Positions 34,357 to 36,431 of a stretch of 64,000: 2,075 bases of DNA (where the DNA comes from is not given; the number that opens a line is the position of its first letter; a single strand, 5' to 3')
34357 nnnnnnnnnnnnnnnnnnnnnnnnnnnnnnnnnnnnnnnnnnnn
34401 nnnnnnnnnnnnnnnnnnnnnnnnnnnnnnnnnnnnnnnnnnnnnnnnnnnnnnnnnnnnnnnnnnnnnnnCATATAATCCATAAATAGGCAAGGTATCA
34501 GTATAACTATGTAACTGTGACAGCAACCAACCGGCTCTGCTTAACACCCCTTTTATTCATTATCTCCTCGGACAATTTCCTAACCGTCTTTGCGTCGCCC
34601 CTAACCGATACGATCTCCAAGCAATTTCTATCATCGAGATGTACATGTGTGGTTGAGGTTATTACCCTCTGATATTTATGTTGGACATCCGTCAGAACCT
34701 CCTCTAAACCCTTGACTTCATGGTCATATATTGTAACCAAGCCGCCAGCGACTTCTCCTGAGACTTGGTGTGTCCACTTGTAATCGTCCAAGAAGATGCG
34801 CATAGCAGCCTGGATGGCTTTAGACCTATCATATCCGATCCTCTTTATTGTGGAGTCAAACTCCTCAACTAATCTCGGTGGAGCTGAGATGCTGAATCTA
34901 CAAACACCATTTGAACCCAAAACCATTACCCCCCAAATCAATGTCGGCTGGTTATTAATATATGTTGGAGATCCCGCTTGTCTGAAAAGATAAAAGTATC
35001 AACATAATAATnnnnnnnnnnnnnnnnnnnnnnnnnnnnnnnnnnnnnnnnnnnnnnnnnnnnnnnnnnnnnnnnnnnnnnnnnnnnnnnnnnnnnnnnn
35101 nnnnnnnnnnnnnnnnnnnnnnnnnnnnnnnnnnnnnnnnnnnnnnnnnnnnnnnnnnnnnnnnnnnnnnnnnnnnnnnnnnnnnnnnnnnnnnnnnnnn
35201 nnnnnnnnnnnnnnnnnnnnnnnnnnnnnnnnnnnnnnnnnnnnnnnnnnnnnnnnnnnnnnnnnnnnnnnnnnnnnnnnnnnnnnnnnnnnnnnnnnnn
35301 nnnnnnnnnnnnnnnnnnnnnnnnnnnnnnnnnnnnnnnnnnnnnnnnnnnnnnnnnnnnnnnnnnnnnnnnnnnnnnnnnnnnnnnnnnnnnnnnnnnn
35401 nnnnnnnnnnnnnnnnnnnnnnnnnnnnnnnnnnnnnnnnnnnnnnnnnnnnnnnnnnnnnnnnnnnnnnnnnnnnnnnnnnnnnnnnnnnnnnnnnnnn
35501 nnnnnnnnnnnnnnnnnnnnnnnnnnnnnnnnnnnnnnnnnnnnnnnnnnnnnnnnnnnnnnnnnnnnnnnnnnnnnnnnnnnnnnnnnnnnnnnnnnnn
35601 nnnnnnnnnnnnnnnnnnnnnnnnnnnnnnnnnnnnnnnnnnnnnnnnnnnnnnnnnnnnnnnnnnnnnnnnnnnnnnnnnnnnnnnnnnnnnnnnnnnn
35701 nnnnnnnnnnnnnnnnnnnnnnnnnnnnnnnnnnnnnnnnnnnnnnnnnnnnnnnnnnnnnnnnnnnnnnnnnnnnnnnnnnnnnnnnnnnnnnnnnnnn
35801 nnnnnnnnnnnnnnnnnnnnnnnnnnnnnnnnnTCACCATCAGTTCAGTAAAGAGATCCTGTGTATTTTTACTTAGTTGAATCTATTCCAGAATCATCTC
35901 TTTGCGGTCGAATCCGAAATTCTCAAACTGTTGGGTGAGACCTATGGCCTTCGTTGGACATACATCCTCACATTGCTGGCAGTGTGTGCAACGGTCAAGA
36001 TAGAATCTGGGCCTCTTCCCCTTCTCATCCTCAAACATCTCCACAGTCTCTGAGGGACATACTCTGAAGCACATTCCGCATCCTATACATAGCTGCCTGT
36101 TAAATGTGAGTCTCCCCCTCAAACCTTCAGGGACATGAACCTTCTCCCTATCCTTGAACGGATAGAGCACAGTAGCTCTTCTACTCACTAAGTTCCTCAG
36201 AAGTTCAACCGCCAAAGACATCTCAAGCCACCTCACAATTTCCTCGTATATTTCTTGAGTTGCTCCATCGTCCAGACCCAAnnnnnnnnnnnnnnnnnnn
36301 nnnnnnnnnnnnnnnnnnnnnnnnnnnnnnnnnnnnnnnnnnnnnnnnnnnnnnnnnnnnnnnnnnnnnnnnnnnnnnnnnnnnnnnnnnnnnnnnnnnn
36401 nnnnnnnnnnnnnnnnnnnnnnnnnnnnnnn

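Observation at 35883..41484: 2-oxoacid:ferredoxin oxidoreductase and a group-4 [NiFe]-hydrogenase core in one gene string with no membrane subunit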

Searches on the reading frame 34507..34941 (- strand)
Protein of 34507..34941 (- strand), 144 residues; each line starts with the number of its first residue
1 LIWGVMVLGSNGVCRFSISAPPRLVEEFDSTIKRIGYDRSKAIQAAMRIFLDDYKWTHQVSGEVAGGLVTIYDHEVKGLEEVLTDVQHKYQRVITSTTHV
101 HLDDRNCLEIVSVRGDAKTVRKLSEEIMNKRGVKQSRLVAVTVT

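Call 28: search_protein_families(library=ncbifam, proteins=[window:34507-34941:-], max_evalue=0.00001)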
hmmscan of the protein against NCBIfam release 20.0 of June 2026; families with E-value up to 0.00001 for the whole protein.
window:34507-34941:- (144 aa): 5 families
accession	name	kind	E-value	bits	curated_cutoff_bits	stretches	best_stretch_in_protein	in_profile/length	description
NF002169.0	PRK01002.1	subfamily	1e-40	138.9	111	1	13-142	4-134/141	nickel responsive regulator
NF003381.0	PRK04460.1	equivalog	1.4e-34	119.1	105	1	13-142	4-133/139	nickel-responsive transcriptional regulator NikR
NF001884.0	PRK00630.1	subfamily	4.1e-27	95.1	119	1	11-141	8-141/148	nickel responsive regulator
NF002815.0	PRK02967.1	equivalog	8.5e-27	93.9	83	1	15-142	3-131/139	nickel-responsive transcriptional regulator NikR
TIGR02793.1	nikR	equivalog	4.8e-22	78.6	175.45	1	17-140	4-127/129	nickel-responsive transcriptional regulator NikR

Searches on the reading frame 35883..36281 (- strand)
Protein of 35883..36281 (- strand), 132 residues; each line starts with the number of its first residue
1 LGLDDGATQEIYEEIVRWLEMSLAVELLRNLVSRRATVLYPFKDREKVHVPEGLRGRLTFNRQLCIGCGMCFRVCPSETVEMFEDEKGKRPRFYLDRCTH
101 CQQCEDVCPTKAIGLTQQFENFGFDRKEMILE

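Call 3: search_protein_families(library=pfam, proteins=[window:35883-36281:-], max_evalue=0.01)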
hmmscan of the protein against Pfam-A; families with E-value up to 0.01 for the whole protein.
window:35883-36281:- (132 aa): 15 families
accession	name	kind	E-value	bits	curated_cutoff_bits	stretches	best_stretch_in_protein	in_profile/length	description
PF00037.32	Fer4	-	1.8e-14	53.3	21.1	2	93-113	3-23/24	4Fe-4S binding domain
PF12838.12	Fer4_7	-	6.5e-13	49.4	27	1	65-112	2-52/52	4Fe-4S dicluster domain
PF12837.12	Fer4_6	-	2.1e-12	46.8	25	2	59-77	3-21/24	4Fe-4S binding domain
PF14697.11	Fer4_21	-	7.2e-11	42.5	35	1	61-113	4-57/59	4Fe-4S dicluster domain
PF13237.11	Fer4_10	-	7.4e-11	42.3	25.5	2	59-109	3-53/53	4Fe-4S dicluster domain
PF12797.12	Fer4_2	-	9.8e-11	41.3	24.5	2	90-110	2-22/22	4Fe-4S binding domain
PF13187.11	Fer4_9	-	2.6e-10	40.6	27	1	65-113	2-52/52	4Fe-4S dicluster domain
PF13484.11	Fer4_16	-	7.7e-10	39.9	30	1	97-118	1-23/66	4Fe-4S double cluster binding domain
PF12800.12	Fer4_4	-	1.8e-08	34.4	24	2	96-110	2-16/17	4Fe-4S binding domain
PF25160.1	LdpA_Fe-S-bd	-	2e-08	34.3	27.6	1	62-83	25-46/49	LdpA Fe-S cluster-binding domain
PF13183.11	Fer4_8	-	3.1e-06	28.1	27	1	64-111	4-67/68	4Fe-4S dicluster domain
PF12798.12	Fer4_3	-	3.4e-06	27.9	27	1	98-112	1-15/15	4Fe-4S binding domain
PF13534.11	Fer4_17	-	1.7e-05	25.7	22.2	1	93-110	41-58/61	4Fe-4S dicluster domain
PF17179.9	Fer4_22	-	0.0001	23.5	27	0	59-78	75-94/95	4Fe-4S dicluster domain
PF05187.19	Fer4_ETF_QO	-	0.00017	22.1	24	1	73-113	48-90/104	Electron transfer flavoprotein-ubiquinone oxidoreductase, 4Fe-4S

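Call 28: search_protein_families(library=ncbifam, proteins=[window:35883-36221:-], max_evalue=0.00001)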
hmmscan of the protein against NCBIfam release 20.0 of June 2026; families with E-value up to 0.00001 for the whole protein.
window:35883-36221:- (112 aa): 62 families (the best 25 are shown)
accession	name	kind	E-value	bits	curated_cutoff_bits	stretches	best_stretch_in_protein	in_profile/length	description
NF006221.0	PRK08348.1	subfamily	7.2e-27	93.7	124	1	5-100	8-99/136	NADH-plastoquinone oxidoreductase subunit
TIGR01971.1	NuoI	subfamily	8.3e-23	80.3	113.05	1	8-111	6-116/121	NADH-quinone oxidoreductase, chain I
NF009053.0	PRK12387.1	subfamily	1e-22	80.7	204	1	13-110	11-107/180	formate hydrogenlyase complex iron-sulfur subunit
NF006076.0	PRK08222.1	equivalog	2.5e-22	79.6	270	1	13-101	11-98/181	hydrogenase 4 subunit H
NF004541.0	PRK05888.2-2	equivalog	1.1e-20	74.2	217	1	11-111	31-129/168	NADH-quinone oxidoreductase subunit NuoI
NF004543.0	PRK05888.2-5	equivalog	1.2e-15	57.5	243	1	13-99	32-121/217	NADH-quinone oxidoreductase subunit NuoI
NF004545.0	PRK05888.3-1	equivalog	2e-15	56.8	229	1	9-101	35-131/154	NADH-quinone oxidoreductase subunit NuoI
NF004536.0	PRK05888.1-1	equivalog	7.7e-15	54.7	212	1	7-112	20-133/180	NADH-quinone oxidoreductase subunit NuoI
NF004537.0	PRK05888.1-3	equivalog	1.6e-14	53.9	163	1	9-110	32-147/204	NADH-quinone oxidoreductase subunit NuoI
NF038196.1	ferrodoxin_EFR1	subfamily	9.8e-14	52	75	1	43-98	184-234/242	EFR1 family ferrodoxin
NF004540.0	PRK05888.2-1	equivalog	1.7e-13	50.4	215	1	8-109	12-119/139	NADH-quinone oxidoreductase subunit NuoI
TIGR00403.1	ndhI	equivalog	2.1e-12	47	302.35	1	12-109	34-135/183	NAD(P)H-quinone oxidoreductase subunit I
NF010590.0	PRK13984.1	equivalog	2.1e-12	46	946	1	9-103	19-118/611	putative oxidoreductase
NF004546.0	PRK05888.3-3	equivalog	2.4e-12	46.7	260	1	12-99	36-130/196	NADH-quinone oxidoreductase subunit NuoI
NF004542.0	PRK05888.2-3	equivalog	4.6e-12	45.8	248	1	4-107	41-153/203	NADH-quinone oxidoreductase subunit NuoI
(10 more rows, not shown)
